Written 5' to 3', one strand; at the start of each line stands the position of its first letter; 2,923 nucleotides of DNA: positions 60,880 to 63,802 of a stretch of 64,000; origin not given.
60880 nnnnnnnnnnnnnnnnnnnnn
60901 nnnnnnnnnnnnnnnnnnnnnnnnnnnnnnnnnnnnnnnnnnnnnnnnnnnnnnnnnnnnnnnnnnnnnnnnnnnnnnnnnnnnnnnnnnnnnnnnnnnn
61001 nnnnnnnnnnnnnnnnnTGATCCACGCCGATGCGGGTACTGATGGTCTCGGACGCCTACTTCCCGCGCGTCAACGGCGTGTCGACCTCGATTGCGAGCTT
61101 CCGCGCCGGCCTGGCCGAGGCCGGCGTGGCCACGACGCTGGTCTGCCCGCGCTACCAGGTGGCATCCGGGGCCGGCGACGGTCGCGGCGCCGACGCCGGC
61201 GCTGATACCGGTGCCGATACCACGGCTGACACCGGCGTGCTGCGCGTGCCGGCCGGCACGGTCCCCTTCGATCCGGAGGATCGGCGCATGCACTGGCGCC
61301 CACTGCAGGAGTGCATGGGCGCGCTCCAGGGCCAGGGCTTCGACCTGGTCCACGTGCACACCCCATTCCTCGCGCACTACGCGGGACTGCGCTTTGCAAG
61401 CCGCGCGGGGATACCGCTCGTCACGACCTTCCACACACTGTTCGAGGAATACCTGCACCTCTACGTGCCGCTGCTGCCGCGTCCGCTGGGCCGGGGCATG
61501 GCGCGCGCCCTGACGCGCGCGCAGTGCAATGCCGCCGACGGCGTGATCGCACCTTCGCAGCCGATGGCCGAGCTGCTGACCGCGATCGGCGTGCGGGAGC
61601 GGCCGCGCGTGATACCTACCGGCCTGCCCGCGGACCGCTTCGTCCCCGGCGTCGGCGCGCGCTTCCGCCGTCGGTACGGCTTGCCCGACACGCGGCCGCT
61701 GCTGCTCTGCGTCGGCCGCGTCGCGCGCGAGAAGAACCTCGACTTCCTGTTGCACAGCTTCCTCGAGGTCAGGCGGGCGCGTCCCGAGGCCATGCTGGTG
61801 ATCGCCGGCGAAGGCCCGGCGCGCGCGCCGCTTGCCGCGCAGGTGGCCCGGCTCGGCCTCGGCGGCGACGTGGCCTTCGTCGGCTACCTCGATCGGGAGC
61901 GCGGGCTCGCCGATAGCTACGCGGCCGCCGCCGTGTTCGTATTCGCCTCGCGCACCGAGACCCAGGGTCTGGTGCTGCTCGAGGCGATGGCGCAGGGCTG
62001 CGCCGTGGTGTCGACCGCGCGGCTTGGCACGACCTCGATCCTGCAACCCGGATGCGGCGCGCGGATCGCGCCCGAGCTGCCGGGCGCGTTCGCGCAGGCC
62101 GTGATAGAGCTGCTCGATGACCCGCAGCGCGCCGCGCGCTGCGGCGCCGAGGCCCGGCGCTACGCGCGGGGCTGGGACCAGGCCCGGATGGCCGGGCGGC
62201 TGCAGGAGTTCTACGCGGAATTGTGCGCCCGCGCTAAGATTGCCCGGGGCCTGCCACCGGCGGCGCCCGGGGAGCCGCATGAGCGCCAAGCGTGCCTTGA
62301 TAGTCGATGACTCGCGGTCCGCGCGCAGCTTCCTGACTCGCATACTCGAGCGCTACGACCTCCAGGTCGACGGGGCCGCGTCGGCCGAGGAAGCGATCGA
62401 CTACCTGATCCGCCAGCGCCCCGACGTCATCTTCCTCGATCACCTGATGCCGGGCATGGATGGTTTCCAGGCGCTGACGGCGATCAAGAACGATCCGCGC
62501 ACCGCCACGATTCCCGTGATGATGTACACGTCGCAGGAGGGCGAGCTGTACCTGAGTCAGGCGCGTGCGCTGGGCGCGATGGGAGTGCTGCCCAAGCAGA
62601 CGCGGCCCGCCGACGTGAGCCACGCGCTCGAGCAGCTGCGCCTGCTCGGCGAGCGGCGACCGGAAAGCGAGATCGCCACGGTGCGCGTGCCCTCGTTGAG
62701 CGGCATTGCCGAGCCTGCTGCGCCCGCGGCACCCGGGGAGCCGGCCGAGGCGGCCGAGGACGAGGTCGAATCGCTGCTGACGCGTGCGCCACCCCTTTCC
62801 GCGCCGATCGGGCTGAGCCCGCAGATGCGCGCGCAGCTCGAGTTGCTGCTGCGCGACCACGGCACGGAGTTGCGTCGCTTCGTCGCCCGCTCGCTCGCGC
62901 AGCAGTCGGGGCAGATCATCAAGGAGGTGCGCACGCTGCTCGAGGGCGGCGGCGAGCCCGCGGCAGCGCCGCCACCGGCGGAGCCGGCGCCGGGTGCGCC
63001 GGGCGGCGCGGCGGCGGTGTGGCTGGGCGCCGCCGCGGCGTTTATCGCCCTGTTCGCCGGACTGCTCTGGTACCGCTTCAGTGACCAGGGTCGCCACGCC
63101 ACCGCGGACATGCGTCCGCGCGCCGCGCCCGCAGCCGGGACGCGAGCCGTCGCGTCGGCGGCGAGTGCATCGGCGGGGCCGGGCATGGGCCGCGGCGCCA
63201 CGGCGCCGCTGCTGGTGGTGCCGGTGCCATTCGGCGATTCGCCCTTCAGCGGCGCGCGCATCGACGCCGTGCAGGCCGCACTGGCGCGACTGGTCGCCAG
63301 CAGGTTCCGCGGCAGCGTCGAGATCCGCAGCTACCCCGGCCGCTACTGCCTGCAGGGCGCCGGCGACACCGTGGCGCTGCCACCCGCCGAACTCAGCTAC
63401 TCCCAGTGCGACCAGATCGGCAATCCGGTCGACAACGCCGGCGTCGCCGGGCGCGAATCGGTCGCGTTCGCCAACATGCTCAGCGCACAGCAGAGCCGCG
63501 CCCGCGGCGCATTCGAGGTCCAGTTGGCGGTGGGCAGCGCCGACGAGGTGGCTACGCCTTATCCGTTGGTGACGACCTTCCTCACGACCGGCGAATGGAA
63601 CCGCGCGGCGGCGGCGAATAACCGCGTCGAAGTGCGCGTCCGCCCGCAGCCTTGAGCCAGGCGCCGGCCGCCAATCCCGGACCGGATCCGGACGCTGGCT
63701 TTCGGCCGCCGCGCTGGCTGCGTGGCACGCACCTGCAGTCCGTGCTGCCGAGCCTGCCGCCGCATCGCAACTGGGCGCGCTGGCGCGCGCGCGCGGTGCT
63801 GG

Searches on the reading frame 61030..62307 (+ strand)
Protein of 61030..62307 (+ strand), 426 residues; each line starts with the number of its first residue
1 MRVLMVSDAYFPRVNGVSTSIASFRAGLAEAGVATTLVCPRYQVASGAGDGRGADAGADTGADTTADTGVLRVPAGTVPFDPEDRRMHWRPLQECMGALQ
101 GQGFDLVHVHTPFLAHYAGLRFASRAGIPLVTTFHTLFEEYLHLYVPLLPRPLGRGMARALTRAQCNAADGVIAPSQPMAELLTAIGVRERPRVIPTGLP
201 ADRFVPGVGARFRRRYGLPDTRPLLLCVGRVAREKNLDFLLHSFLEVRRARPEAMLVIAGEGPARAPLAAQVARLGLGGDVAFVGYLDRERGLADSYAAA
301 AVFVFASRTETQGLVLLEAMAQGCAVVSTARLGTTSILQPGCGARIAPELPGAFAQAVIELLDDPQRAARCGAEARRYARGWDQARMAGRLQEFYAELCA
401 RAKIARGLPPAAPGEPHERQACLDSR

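Call 25: search_protein_families(library=pfam, proteins=[window:61030-62307:+], max_evalue=0.00001)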
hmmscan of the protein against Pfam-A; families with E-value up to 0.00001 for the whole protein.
window:61030-62307:+ (426 aa): 5 families
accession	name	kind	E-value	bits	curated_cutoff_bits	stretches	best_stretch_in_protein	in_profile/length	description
PF00534.26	Glycos_transf_1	-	1.4e-33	116.3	26.4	1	212-377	5-171/172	Glycosyl transferases group 1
PF13692.12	Glyco_trans_1_4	-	3.4e-31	108.8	27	1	222-364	1-142/142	Glycosyl transferases group 1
PF13439.12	Glyco_transf_4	-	5e-31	108.5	28.5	1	14-203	1-170/170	Glycosyltransferase Family 4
PF13579.12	Glyco_trans_4_4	-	7.2e-19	69.1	29.7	1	15-198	1-158/158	Glycosyl transferase 4-like domain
PF20706.3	GT4-conflict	-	8.9e-09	35.2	26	1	199-381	172-357/385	Family 4 Glycosyltransferase in conflict systems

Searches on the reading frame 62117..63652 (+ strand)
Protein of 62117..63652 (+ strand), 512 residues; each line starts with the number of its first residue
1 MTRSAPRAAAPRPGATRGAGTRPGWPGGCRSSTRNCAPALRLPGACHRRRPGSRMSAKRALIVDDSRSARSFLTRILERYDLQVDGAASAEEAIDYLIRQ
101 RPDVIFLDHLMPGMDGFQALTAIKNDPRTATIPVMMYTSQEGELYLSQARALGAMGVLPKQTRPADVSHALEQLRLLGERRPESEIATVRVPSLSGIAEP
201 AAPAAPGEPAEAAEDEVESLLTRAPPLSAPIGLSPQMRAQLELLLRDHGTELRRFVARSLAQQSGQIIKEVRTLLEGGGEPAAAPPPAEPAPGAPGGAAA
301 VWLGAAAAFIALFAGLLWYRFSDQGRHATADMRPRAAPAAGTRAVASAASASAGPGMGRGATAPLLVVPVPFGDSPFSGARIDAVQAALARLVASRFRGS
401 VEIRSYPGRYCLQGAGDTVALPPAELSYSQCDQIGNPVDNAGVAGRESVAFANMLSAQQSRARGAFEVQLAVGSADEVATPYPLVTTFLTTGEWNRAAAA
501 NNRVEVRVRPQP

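Call 25: search_protein_families(library=pfam, proteins=[window:62117-63652:+], max_evalue=0.00001)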
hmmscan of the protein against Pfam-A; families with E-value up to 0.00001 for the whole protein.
window:62117-63652:+ (512 aa): 1 family
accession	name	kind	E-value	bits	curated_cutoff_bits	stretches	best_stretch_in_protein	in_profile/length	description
PF00072.30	Response_reg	-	1.1e-23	84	30.2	1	61-171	2-110/111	Response regulator receiver domain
